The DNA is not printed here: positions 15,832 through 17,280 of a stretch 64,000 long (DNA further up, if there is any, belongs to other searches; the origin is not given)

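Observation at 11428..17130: High-GC module: 1449-aa fused double-ASKHA activase + dehydratase-like protein adjacent to an archaeal-type GAPDH-family dehydrogenase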

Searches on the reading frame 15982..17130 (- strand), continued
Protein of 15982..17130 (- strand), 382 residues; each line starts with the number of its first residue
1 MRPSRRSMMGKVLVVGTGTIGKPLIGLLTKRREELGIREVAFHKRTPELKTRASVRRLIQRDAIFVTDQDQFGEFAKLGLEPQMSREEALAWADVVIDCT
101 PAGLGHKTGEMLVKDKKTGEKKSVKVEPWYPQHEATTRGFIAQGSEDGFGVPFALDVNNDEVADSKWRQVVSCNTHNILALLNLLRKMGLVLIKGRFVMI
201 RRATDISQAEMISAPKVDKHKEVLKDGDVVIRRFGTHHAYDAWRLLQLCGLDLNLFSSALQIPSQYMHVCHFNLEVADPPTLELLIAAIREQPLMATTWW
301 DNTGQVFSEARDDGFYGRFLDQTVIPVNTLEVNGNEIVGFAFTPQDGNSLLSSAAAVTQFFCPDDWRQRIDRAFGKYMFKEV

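Call 37: find_related_loci(query=A2, collection=metagenome_contigs, flank=7000)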
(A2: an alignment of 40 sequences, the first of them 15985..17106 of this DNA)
Query A2 (374 aa) in metagenome_contigs; peptide patterns used: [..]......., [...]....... (x = any residue, [..] = any of these).
600 stretches matched a pattern (row limit reached: there are more); 588 encode a relative of the query (tblastn E <= 1e-3); the best 80 are kept; 80 distinct loci.
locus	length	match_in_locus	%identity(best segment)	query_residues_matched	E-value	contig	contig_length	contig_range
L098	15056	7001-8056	46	4-374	6e-97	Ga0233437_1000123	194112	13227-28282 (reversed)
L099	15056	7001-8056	46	4-374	7e-97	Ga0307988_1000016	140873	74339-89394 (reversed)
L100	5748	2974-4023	46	3-374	4e-97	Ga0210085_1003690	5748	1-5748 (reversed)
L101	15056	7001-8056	46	4-374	8e-97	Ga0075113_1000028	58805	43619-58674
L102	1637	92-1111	48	4-362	2e-103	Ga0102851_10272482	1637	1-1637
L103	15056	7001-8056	44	4-374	1e-96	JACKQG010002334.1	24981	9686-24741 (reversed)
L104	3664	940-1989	46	4-374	1e-95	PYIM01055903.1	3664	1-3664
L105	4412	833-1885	46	4-374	3e-95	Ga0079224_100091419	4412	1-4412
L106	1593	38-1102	44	1-374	1e-101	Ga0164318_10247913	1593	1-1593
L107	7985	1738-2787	45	4-374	1e-94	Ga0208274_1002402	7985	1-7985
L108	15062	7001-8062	47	4-374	1e-94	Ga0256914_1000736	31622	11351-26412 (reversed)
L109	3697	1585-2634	46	4-374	2e-94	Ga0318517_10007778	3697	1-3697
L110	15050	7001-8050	46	4-374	2e-93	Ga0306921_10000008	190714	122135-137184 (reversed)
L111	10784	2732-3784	43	1-374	2e-93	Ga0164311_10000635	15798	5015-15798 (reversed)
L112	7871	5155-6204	46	4-374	2e-93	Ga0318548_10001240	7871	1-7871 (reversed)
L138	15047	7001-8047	43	4-374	4e-90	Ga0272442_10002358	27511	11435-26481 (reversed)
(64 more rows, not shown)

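Call 50: predict_structure(alignment_id=A2)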
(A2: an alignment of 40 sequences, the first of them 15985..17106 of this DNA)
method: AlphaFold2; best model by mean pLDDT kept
length: 374 residues; sequences in the alignment: 40
mean_pLDDT: 87.3   pTM: 0.88
mean pLDDT of the five models: 87.3, 87.0, 86.6, 86.6, 84.3
residues with pLDDT >= 90: 240; 70-90: 85; 50-70: 41; < 50: 8
segments of 3 or more residues with pLDDT < 50: 197-204
pLDDT, mean of each block of 10 residues (from residue 1): 94 91 96 97 93 97 97 98 98 90 87 89 96 88 94 94 92 94 92 61 54 59 74 91 86 74 95 97 90 60 68 83 96 86 95 96 89 84
secondary structure, 60 per line:
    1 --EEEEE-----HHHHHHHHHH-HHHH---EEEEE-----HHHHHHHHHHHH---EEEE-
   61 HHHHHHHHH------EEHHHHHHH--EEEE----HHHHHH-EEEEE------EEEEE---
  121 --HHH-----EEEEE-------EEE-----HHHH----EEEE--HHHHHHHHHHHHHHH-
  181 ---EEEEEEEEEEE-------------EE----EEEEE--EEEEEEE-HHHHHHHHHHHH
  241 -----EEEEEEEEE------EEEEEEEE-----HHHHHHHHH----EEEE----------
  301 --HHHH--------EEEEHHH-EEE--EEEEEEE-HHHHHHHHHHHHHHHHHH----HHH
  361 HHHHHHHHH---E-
elements in order: E3-7 H13-22 H24-27 E31-35 H41-52 E56-59 H61-69 H78-84 E87-90 H95-100 E102-106 E113-117 E131-135 E143-145 H151-154 E159-162 H165-179 E184-194 E214-218 E221-227 H229-240 E246-254 E261-268 H274-282 E287-290 H303-306 E315-318 E323-325 E328-334 H336-353 H358-369

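Call 52: fold_search(model_id=the predicted structure, library=pdb)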
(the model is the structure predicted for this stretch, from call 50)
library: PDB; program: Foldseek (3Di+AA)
matches with E <= 10: 1754; with E <= 0.001: 455
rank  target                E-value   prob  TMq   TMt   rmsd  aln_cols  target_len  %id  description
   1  2czc_B                2.3e-20  1.00  0.73  0.81   4.3       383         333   21  Crystal structure of glyceraldehyde-3-phosphate dehydrogenase from Pyrococcus horikoshii OT3 (released 2006-01-13)
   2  2czc_D                4.1e-20  1.00  0.72  0.81   3.7       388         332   21  Crystal structure of glyceraldehyde-3-phosphate dehydrogenase from Pyrococcus horikoshii OT3 (released 2006-01-13)
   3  1cf2_O                1.0e-19  1.00  0.72  0.80   3.9       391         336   21  THREE-DIMENSIONAL STRUCTURE OF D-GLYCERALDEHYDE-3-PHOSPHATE DEHYDROGENASE FROM THE HYPERTHERMOPHILIC ARCHAEON METHANOT (released 2000-03-29)
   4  2czc_A                2.0e-19  1.00  0.73  0.81   3.9       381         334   22  Crystal structure of glyceraldehyde-3-phosphate dehydrogenase from Pyrococcus horikoshii OT3 (released 2006-01-13)
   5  1b7g_O                3.6e-19  1.00  0.71  0.77   4.2       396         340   19  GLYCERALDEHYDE 3-PHOSPHATE DEHYDROGENASE (released 1999-10-08)
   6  2yyy_A                4.5e-19  1.00  0.74  0.80   4.6       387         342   19  Crystal structure of Glyceraldehyde-3-phosphate dehydrogenase (released 2007-11-06)
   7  9y4u_B                3.5e-14  1.00  0.56  0.65   7.7       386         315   17  Crystal structure of glyceraldehyde-3-phosphate dehydrogenase (GAPDH) from Neisseria gonorrhoeae in complex with NAD ( (released 2025-09-17)
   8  2x5k_O                5.3e-14  1.00  0.60  0.67   7.1       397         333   13  Structure of an active site mutant of the D-Erythrose-4-Phosphate Dehydrogenase from E. coli (released 2011-02-16)
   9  6gve_A                7.2e-14  1.00  0.61  0.67   5.6       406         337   14  GAPDH-CP12-PRK complex (released 2019-07-03)
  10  4lsm_A                9.1e-14  1.00  0.59  0.66   7.6       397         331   13  Crystal structure of a glycosomal glyceraldehyde-3-phosphate dehydrogenase from Trypanosoma cruzi (released 2013-08-07)
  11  2xf8_L                1.1e-13  1.00  0.59  0.69   6.3       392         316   14  Structure of the D-Erythrose-4-Phosphate Dehydrogenase from E. coli in complex with a NAD cofactor analog (3-Chloroace (released 2011-06-08)
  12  3gnq_A                1.1e-13  1.00  0.58  0.64   8.0       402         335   12  Crystal structure of glyceraldehyde-3-phosphate dehydrogenase, type I from Burkholderia pseudomallei (released 2009-03-24)
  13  9fl1_A                1.2e-13  1.00  0.59  0.69   6.4       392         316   13  Apo Glyceraldehyde 3-phosphate Dehydrogenase (GapA) from Helicobacter pylori (released 2025-06-18)
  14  2xf8_O                1.2e-13  1.00  0.60  0.69   6.6       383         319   14  Structure of the D-Erythrose-4-Phosphate Dehydrogenase from E. coli in complex with a NAD cofactor analog (3-Chloroace (released 2011-06-08)
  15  7d1g                  1.2e-13  1.00  0.60  0.66   7.2       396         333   15  Crystal structure of Glyceraldehyde-3-Phosphate Dehydrogenase GAPDH from Clostridium beijerinckii (released 2021-03-17)
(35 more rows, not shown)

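Call 91: search_protein_families(library=pfam, proteins=[L138:112-1398:+, L138:1426-2028:+, L138:2051-3154:-, L138:3290-4813:+, L138:4819-6477:-, L138:8110-9366:+, L138:9650-10696:+, L138:10701-11915:-, L138:11984-12964:-, L138:12973-13902:-], max_evalue=0.0001)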
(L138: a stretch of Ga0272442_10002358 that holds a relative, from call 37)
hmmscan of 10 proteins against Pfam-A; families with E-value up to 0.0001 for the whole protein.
L138:112-1398:+ (428 aa): 2 families
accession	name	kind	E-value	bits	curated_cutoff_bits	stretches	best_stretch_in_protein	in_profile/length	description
PF21969.2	MGS_GT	-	7.2e-06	26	27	1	71-234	30-208/239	Mannosylglycerate synthase, GT domain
PF00535.33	Glycos_transf_2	-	8.9e-05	22.9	23.3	0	48-164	12-118/168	Glycosyl transferase family 2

L138:1426-2028:+ (200 aa): 3 families
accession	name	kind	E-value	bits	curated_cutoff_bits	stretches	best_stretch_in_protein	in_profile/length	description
PF00149.33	Metallophos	-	7.6e-18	66.1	21.5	1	1-162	1-190/191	Calcineurin-like phosphoesterase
PF14582.11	Metallophos_3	-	3.8e-15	56.4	28.2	1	110-193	169-252/259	Metallophosphoesterase, calcineurin superfamily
PF12850.12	Metallophos_2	-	1.3e-14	54.9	27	1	1-176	1-131/154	Calcineurin-like phosphoesterase superfamily domain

L138:2051-3154:- (367 aa): 2 families
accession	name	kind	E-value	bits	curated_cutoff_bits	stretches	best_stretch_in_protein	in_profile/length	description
PF00924.24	MS_channel_2nd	-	8.2e-18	64.7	20.2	1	195-260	2-67/68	Mechanosensitive ion channel, beta-domain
PF21082.3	MS_channel_3rd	-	2.2e-17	63.7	21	1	269-355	3-88/88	Mechanosensitive ion channel MscS, C-terminal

L138:3290-4813:+ (507 aa): 1 family
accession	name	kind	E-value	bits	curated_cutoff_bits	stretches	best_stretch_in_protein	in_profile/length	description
PF00221.24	Lyase_aromatic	-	5.2e-158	527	27.3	1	10-467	1-465/466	Aromatic amino acid lyase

L138:4819-6477:- (552 aa): 3 families
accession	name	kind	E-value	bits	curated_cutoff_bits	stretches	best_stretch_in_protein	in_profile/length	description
PF01175.24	Urocanase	-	1.6e-85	286.5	23.2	1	135-346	1-209/209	Urocanase Rossmann-like domain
PF17392.7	Urocanase_C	-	1.8e-81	272.7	23.6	1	349-542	1-195/196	Urocanase C-terminal domain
PF17391.7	Urocanase_N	-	6.5e-56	188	23.2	1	8-132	1-127/127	Urocanase N-terminal domain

L138:8110-9366:+ (418 aa): 2 families
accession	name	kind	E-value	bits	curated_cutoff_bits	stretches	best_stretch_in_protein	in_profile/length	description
PF19276.4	HD_assoc_2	-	1.3e-36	126.6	23.1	1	198-416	1-211/222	HD associated region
PF01966.28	HD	-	4.4e-10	40.3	22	1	54-184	1-113/116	HD domain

L138:9650-10696:+ (348 aa): 1 family
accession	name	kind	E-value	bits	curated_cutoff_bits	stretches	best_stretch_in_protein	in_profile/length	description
PF01040.23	UbiA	-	9.5e-24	84.5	34.2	1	34-252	4-203/250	UbiA prenyltransferase family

L138:10701-11915:- (404 aa): 5 families
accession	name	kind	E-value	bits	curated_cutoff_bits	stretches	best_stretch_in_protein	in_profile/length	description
PF00535.33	Glycos_transf_2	-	5e-28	98.6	23.3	1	54-226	1-168/168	Glycosyl transferase family 2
PF13641.12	Glyco_tranf_2_3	-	3e-16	60.6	27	1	51-156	1-108/230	Glycosyltransferase like family 2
PF13506.12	Glyco_transf_21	-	8.5e-14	51.8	21.7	1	122-275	18-168/174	Glycosyl transferase family 21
PF10111.15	Glyco_tranf_2_2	-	5.7e-12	46.1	27.3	1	54-277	1-236/276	Glycosyltransferase like family 2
PF13632.12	Glyco_trans_2_3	-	3.2e-07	30.8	27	1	137-345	1-196/198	Glycosyl transferase family group 2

L138:11984-12964:- (326 aa): 2 families
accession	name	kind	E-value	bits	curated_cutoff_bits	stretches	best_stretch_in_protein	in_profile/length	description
PF13469.12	Sulfotransfer_3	-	2.8e-22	80.5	27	1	27-188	1-147/216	Sulfotransferase family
PF00685.33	Sulfotransfer_1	-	1.8e-11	44.3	22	1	27-302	3-207/255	Sulfotransferase domain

L138:12973-13902:- (309 aa): 1 family
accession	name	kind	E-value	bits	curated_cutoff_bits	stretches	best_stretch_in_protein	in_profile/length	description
PF01040.23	UbiA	-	1.5e-23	83.9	34.2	1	41-258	16-226/250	UbiA prenyltransferase family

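Call 94: search_protein_representatives(protein=window:15985-17106:-)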
Query: 374 residues. Proteins with E-value up to 0.001 (for the whole library): 534; up to 1e-10: 258; up to 1e-30: 65. The best 150 are listed.
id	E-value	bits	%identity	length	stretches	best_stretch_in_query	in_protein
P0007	3.4e-119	414.9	54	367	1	1-371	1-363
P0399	2.2e-73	264.2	47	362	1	3-373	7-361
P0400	3.5e-72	260.2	48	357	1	3-374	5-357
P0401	4.8e-71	256.5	46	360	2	132-360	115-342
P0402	3.4e-68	247.1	44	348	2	129-373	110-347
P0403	6.6e-67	242.8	45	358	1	4-374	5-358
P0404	3.9e-65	237.0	44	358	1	3-374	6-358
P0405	1.7e-62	228.3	40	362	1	1-348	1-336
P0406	3.2e-62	227.4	44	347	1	2-363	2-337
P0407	1.1e-61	225.6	41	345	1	3-374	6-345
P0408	1.4e-61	225.4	44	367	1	3-372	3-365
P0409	2.5e-61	224.5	43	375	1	4-372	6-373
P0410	4.4e-61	223.7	41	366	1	3-372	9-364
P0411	1.9e-59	218.3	41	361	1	3-371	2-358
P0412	3.0e-59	217.6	42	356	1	4-364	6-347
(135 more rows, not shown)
